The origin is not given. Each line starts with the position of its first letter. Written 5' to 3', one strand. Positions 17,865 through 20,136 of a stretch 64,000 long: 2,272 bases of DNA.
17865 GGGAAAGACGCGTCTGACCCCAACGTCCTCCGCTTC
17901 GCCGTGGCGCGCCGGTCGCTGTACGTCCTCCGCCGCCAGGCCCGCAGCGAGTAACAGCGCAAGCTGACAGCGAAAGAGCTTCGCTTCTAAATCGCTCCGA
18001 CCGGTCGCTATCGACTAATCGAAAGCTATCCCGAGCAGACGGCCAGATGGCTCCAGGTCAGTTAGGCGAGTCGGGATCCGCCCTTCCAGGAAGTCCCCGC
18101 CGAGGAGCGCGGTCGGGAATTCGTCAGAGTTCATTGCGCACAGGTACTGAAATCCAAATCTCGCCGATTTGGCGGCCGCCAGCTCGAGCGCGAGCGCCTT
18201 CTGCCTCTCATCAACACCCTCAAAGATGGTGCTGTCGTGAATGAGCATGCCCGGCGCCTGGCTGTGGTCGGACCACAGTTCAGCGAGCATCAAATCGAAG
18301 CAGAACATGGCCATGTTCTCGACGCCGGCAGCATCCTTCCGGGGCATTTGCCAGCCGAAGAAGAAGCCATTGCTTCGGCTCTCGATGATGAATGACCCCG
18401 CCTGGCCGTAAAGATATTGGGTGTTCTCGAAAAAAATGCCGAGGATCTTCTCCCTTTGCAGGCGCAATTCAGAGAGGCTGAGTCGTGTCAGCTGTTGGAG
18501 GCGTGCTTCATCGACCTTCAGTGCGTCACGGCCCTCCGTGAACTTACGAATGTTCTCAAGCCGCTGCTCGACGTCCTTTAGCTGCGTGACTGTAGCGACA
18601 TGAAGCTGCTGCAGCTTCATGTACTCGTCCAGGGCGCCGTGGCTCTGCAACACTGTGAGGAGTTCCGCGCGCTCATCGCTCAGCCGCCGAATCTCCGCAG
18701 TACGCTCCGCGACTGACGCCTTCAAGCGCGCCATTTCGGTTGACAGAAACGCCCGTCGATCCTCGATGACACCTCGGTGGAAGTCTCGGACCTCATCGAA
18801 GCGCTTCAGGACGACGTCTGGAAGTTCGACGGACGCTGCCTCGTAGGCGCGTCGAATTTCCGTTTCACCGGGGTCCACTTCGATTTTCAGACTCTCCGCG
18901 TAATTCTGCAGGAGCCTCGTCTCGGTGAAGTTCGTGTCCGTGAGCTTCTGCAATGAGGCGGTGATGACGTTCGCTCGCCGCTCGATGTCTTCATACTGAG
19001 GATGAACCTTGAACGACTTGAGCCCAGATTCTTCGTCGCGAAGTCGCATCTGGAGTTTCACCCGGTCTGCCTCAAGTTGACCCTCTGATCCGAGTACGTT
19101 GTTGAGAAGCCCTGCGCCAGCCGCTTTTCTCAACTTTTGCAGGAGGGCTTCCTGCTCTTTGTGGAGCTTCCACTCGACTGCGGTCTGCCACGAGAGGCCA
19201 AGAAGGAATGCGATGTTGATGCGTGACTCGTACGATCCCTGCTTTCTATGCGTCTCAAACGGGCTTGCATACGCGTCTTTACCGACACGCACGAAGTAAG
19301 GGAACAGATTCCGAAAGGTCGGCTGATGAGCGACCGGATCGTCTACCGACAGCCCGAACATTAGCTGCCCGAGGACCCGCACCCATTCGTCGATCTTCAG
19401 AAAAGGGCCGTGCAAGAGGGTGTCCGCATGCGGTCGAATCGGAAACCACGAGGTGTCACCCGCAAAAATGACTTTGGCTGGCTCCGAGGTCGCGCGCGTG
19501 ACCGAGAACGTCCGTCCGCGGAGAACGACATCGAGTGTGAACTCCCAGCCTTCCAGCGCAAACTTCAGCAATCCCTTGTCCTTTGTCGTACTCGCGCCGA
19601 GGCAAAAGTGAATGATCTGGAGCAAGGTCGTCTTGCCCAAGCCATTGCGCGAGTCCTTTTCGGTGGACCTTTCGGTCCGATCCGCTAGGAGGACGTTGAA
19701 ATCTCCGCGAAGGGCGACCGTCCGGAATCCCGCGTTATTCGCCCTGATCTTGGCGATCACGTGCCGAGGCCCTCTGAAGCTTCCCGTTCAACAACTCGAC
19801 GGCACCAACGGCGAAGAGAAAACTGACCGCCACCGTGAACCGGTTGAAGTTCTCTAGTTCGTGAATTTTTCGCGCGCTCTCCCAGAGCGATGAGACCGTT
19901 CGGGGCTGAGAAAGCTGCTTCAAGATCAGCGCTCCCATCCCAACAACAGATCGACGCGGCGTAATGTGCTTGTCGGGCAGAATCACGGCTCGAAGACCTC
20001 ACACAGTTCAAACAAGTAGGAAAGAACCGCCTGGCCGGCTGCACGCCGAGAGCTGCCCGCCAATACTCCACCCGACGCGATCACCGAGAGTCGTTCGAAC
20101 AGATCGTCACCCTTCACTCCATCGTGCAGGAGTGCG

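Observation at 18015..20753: HNH effector - small middle component - coiled-coil ABC/SMC-like ATPase operon (Lamassu / ABC-3C-like architecture)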

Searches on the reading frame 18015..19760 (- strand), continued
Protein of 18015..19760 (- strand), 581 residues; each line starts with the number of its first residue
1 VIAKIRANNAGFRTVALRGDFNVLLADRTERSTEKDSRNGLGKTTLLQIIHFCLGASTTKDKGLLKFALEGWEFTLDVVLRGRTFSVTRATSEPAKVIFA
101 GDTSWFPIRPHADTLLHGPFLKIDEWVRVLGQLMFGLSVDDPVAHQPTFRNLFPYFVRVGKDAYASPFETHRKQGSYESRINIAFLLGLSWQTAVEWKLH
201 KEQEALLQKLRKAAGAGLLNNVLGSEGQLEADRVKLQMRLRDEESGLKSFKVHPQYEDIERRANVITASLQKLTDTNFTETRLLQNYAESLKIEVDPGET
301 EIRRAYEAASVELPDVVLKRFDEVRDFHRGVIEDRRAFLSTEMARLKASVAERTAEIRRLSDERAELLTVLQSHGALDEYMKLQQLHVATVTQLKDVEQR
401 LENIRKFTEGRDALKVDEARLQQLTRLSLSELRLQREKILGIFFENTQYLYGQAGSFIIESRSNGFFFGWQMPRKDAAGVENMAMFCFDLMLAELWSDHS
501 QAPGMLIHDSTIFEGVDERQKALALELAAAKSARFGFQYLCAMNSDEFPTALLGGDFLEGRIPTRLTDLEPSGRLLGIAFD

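Call 57: find_encoding_contigs(protein=P0001, flank=10000, max_places=2)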
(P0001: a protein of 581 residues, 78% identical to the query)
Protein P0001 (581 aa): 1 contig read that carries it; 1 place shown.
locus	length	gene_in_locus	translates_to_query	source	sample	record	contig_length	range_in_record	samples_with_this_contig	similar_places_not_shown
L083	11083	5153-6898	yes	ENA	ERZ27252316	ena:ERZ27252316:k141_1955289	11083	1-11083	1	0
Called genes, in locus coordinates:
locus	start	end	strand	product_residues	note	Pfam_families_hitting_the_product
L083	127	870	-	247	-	-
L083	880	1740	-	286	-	-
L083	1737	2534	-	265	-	-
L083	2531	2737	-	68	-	-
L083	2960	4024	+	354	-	-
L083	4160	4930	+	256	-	PF13391:HNH_2 (weak), PF20275:CTD10 (faint)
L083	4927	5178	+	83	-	PF20293:MC6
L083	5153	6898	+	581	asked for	PF10088:DUF2326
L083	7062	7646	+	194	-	PF00211:Guanylate_cyc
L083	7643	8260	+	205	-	-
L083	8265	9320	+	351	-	PF14082:SduA_C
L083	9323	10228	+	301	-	PF07885:Ion_trans_2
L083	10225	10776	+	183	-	-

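Call 59: search_dna_similar(query=window:18015-19760:-, collection=plasmids, mode=protein, max_rows=15)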
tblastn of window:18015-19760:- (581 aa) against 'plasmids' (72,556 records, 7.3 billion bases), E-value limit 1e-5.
Records with a match: 67; places in all: 70; records where one place covers at least 80% of the query: 62.
Best place of each record, by identity: <60% 67.
By first word of the organism name: Agrobacterium 19; Streptomyces 12; Phaeobacter 7; Rhizobium 3; Sinorhizobium 3; Hymenobacter 2; Vibrio 2; Pseudomonas 1; Blastomonas 1; Sphingomonas 1; and 16 more.
By predicted mobility (MOB-suite, as given by PLSDB): conjugative 28; non-mobilizable 23; mobilizable 16.
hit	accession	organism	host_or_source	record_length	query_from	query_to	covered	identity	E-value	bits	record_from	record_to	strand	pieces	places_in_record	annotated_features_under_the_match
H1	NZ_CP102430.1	Pseudomonas psychrotolerans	Plant,tissue sample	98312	1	580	100%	38.3%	5e-116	386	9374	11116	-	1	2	DUF2326 domain-containing protein | ABC-three component system middle component 6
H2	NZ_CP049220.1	Agrobacterium tumefaciens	Clematis,cell culture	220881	1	580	100%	37.5%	1e-112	376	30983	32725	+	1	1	DUF2326 domain-containing protein | ABC-three component system middle component 6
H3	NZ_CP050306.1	Rhizobium lusitanum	Oxytropis pumilio,cell culture,root ...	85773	1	580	100%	37.4%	3e-112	375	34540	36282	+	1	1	DUF2326 domain-containing protein | ABC-three component system middle component 6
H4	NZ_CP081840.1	Agrobacterium vitis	Vitis,Cell culture,South Africa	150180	1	580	100%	37.3%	2e-113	379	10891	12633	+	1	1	DUF2326 domain-containing protein | ABC-three component system middle component 6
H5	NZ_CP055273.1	Agrobacterium vitis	Vitis vinifera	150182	1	580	100%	37.3%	2e-113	379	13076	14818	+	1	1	DUF2326 domain-containing protein | ABC-three component system middle component 6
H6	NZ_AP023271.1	Agrobacterium vitis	Vitis vinifera,grapevine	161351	1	580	100%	37.0%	8e-114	380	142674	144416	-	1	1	DUF2326 domain-containing protein | ABC-three component system middle component 6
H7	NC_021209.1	Sinorhizobium sp. M14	microbial mats from Zloty Stok gold mine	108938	1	580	100%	36.6%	4e-113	378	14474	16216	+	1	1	DUF2326 domain-containing protein | ABC-three component system middle component 6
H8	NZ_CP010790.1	Phaeobacter gallaeciensis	cell culture,algae aquaculture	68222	1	580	100%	34.4%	2e-89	309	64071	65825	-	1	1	ABC-three component system protein | ABC-three component system middle component 6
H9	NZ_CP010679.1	Phaeobacter gallaeciensis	cell culture,clam larvae aquaculture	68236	1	580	100%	34.4%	2e-89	309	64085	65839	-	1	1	ABC-three component system protein | ABC-three component system middle component 6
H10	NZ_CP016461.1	Blastomonas sp. RAC04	Microbial isolate,Algal phycosphere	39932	1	577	99%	33.6%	1e-77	275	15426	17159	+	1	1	DUF2326 domain-containing protein | ABC-three component system middle component 6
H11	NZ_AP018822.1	Sphingomonas bisphenolicum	-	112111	1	581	100%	32.8%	5e-87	302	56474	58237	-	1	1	ABC-three component system protein | ABC-three component system middle component 6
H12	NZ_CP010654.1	Phaeobacter inhibens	cell culture,zooplankton aquaculture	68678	1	580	100%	32.6%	6e-85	296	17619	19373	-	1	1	ABC-three component system protein | ABC-three component system middle component 6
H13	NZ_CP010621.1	Phaeobacter inhibens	cell culture,cleaning system aquaculture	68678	1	580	100%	32.6%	6e-85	296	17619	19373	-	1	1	ABC-three component system protein | ABC-three component system middle component 6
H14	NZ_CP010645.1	Phaeobacter piscinae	cell culture,fish aquaculture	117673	1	580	100%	32.6%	3e-83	291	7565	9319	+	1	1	ABC-three component system protein | ABC-three component system middle component 6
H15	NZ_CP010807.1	Phaeobacter piscinae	cell culture,cleaning system aquaculture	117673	1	580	100%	32.6%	3e-83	291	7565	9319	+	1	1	ABC-three component system protein | ABC-three component system middle component 6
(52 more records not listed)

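Call 60: search_dna_similar(query=window:18015-19760:-, collection=phages, mode=protein, max_rows=10)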
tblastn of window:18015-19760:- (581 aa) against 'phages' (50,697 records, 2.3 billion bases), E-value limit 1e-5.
No match.

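Call 62: get_annotated_region(hit=H1, flank=6000)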
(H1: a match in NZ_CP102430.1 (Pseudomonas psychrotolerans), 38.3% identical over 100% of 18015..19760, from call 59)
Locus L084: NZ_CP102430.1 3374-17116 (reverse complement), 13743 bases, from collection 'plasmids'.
description: Pseudomonas psychrotolerans strain YY7 plasmid unnamed2
organism: Pseudomonas psychrotolerans (NCBI taxid 237610)
taxonomy: Bacteria; Pseudomonadota; Gammaproteobacteria; Pseudomonadales; Pseudomonadaceae; Pseudomonas; Pseudomonas psychrotolerans
host: -; source: Plant,tissue sample; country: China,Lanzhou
typing (MOB-suite, as given by PLSDB): conjugative; relaxase MOBF; mating-pair formation MPF_T
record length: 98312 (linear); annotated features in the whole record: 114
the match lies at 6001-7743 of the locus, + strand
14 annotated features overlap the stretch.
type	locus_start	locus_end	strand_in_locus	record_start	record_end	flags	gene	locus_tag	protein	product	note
CDS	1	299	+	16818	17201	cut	-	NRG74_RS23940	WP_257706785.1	hypothetical protein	-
CDS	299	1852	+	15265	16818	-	-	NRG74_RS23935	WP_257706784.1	type IV secretion system DNA-binding domain-containing protein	-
CDS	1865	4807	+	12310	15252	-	mobF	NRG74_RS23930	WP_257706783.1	MobF family relaxase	-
CDS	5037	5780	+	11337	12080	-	-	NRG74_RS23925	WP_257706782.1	HNH endonuclease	-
CDS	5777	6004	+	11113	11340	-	-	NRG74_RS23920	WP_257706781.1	ABC-three component system middle component 6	-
CDS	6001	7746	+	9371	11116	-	-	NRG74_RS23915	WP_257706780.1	DUF2326 domain-containing protein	-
CDS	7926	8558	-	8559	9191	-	-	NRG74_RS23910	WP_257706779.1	hypothetical protein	-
CDS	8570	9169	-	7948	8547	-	-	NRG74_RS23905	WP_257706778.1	phospholipase D family protein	-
CDS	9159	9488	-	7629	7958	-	-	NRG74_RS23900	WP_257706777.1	TrbM/KikA/MpfK family conjugal transfer protein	-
CDS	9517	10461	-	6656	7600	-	-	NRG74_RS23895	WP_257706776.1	lytic transglycosylase domain-containing protein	-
CDS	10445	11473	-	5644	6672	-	virB11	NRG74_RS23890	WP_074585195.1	P-type DNA transfer ATPase VirB11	GO:0044097 - secretion by the type IV secretion system [Evidence IEA]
CDS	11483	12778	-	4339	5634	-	-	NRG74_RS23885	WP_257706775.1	TrbI/VirB10 family protein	-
CDS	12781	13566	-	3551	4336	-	-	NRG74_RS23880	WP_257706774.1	TrbG/VirB9 family P-type conjugative transfer protein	-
CDS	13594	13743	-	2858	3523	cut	-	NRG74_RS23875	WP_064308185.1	type IV secretion system protein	-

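Call 63: search_protein_families(library=pfam, proteins=[L003:5106-5738:+, L040:4296-5726:+, L051:4392-5780:+, L052:4878-5780:+, L043:4620-5780:+, L067:171-1328:+, L023:5148-5780:+, L037:5136-5780:+], max_evalue=0.01)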
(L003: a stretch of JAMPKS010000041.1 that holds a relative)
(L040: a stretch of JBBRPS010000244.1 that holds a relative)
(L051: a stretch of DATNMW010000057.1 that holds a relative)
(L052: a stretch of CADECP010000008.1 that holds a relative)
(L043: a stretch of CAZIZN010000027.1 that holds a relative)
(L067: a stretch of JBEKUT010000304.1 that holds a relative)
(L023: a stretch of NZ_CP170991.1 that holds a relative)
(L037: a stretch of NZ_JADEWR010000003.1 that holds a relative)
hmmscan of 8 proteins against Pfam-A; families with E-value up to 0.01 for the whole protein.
L003:5106-5738:+ (210 aa): 2 families
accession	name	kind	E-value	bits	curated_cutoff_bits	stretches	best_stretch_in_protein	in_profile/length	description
PF20275.3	CTD10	-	0.0005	21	28.1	1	107-209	27-134/134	C-terminal domain 10 of the ABC-three component (ABC-3C) systems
PF15188.11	CCDC-167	-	0.0044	17.7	27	1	9-62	7-61/84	Coiled-coil domain-containing protein 167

L040:4296-5726:+ (476 aa): 3 families
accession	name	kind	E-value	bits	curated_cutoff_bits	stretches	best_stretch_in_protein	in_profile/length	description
PF01048.26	PNP_UDP_1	-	2.1e-12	47.4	25.1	1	56-299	40-232/233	Phosphorylase superfamily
PF20275.3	CTD10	-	0.00011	23.2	28.1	1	351-475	4-134/134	C-terminal domain 10 of the ABC-three component (ABC-3C) systems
PF06516.17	NUP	-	0.0064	16.2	27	1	77-134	67-122/313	Purine nucleoside permease (NUP)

L051:4392-5780:+ (462 aa): 1 family
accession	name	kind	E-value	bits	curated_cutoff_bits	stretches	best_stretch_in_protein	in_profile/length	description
PF20275.3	CTD10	-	3.4e-06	28.1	28.1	1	355-461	24-134/134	C-terminal domain 10 of the ABC-three component (ABC-3C) systems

L052:4878-5780:+ (300 aa): 1 family
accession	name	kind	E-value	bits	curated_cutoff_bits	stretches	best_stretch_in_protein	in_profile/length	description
PF20275.3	CTD10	-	0.0049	17.8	28.1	1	199-299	29-134/134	C-terminal domain 10 of the ABC-three component (ABC-3C) systems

L043:4620-5780:+ (386 aa): 1 family
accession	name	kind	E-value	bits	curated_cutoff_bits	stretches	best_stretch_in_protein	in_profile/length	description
PF13391.12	HNH_2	-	0.00053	20.2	21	1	178-218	12-55/66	HNH endonuclease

L067:171-1328:+ (385 aa): 1 family
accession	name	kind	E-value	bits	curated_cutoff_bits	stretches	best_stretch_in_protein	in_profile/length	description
PF13391.12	HNH_2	-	6.9e-05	23.1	21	1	178-222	12-59/66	HNH endonuclease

L023:5148-5780:+ (210 aa): 2 families
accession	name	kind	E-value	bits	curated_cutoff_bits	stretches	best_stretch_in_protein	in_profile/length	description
PF20275.3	CTD10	-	0.00084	20.3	28.1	1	100-209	21-134/134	C-terminal domain 10 of the ABC-three component (ABC-3C) systems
PF17004.11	SRP_TPR_like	-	0.0031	18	35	1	15-77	42-105/109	Putative TPR-like repeat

L037:5136-5780:+ (214 aa): 2 families
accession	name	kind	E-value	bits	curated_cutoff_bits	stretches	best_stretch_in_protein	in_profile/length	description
PF20275.3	CTD10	-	1.4e-10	42.3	28.1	1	83-213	2-134/134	C-terminal domain 10 of the ABC-three component (ABC-3C) systems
PF20277.3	CTD11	-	2.3e-06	28.6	27.7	1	83-212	13-138/138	C-terminal domain 11 of the ABC-three component (ABC-3C) systems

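Call 81: search_protein_families(library=padloc, alignment_id=A4, max_evalue=1e-10)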
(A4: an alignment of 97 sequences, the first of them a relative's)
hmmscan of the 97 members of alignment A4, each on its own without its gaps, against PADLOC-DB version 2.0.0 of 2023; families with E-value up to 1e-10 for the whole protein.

A. member 1, L001:3090-4079:- (329 aa): 0 families

B. families by the number of members that match (of 97 scanned): 192 families (the first 25 are shown)
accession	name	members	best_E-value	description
PDLC03040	REase_I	3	0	Type I restriction enzyme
PDLC03063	Specificity_I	3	7.5e-125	Type I specificity subunit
PDLC03068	Specificity_I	3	1.8e-113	Type I specificity subunit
PDLC03099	Specificity_I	3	1.7e-98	Type I specificity subunit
PDLC03066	Specificity_I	3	1.6e-84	Type I specificity subunit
PDLC03164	Specificity_I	3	3.9e-83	Type I specificity subunit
PDLC03086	Specificity_I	3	1e-79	Type I specificity subunit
PDLC03089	Specificity_I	3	6.9e-79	Type I specificity subunit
PDLC03044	REase_I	3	3.7e-78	Type I restriction enzyme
PDLC03041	REase_I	3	1.1e-73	Type I restriction enzyme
PDLC03168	Specificity_I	3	1.9e-71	Type I specificity subunit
PDLC03048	REase_I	3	3.1e-60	Type I restriction enzyme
PDLC03098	Specificity_I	3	4.5e-58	Type I specificity subunit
PDLC03154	Specificity_I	3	2.1e-55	Type I specificity subunit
PDLC03087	Specificity_I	3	2.9e-51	Type I specificity subunit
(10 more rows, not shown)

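Call 82: search_protein_representatives(protein=window:18015-19760:-)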
Query: 581 residues. Proteins with E-value up to 0.001 (for the whole library): 2004; up to 1e-10: 1244; up to 1e-30: 586. The best 150 are listed.
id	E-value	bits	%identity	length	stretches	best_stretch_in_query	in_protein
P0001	0.0e+00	1049.0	78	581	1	1-581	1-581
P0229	2.6e-156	537.9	46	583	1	1-580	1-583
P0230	7.5e-153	526.4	43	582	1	1-580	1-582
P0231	6.0e-152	523.5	43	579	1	3-580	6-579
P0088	8.5e-152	523.0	44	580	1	1-580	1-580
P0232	3.0e-150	517.8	44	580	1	1-580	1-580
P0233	6.5e-143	493.7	45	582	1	1-579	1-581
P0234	4.3e-142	491.0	42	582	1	1-579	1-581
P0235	8.7e-142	489.9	44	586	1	1-580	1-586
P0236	1.5e-138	479.3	41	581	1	1-580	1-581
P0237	3.6e-138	478.0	40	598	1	1-581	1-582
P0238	2.1e-137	475.5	42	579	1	1-580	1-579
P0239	7.9e-136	470.3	40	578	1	1-579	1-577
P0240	1.4e-135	469.4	41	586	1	2-581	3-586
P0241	1.2e-134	466.4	43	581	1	1-579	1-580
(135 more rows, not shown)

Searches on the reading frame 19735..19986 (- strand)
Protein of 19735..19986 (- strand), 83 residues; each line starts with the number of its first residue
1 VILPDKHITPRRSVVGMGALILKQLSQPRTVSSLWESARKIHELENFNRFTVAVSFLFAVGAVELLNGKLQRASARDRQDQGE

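Call 3: search_protein_families(library=pfam, proteins=[window:19735-19986:-], max_evalue=0.1)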
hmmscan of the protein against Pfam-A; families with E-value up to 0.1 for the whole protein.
window:19735-19986:- (83 aa): 3 families
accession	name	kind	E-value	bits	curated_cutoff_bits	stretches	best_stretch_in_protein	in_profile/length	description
PF20293.4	MC6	-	4.6e-15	55.8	27.2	1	3-68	1-70/76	ABC-three component (ABC-3C) system Middle Component 6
PF20292.4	MC7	-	0.005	17.3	27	1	3-65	1-62/69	ABC-three component (ABC-3C) system Middle Component 7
PF20295.4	MC8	-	0.026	15.1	25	1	48-64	21-37/48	ABC-three component (ABC-3C) system Middle Component 8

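Call 4: search_protein_families(library=ncbifam, proteins=[window:19735-19986:-], max_evalue=0.1)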
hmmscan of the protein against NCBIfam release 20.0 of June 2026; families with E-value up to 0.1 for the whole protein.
window:19735-19986:- (83 aa): 0 families

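Call 5: search_protein_families(library=padloc, proteins=[window:19735-19986:-], max_evalue=0.1)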
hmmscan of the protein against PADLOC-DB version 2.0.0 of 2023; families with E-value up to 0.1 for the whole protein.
window:19735-19986:- (83 aa): 0 families

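Call 85: search_solved_structures(query=A5, max_evalue=10)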
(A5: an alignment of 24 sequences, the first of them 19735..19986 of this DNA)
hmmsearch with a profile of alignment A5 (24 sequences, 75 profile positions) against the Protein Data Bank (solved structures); distinct sequences matched with E-value up to 10: 3.
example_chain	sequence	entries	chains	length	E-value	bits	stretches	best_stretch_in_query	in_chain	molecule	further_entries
6sc4_A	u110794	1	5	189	1.4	12.5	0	10-27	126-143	Uncharacterized protein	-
8e66_A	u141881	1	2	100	1.6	12.3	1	26-68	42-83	Transcription factor ETV6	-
8e67_A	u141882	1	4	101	1.6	12.3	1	26-68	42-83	Transcription factor ETV6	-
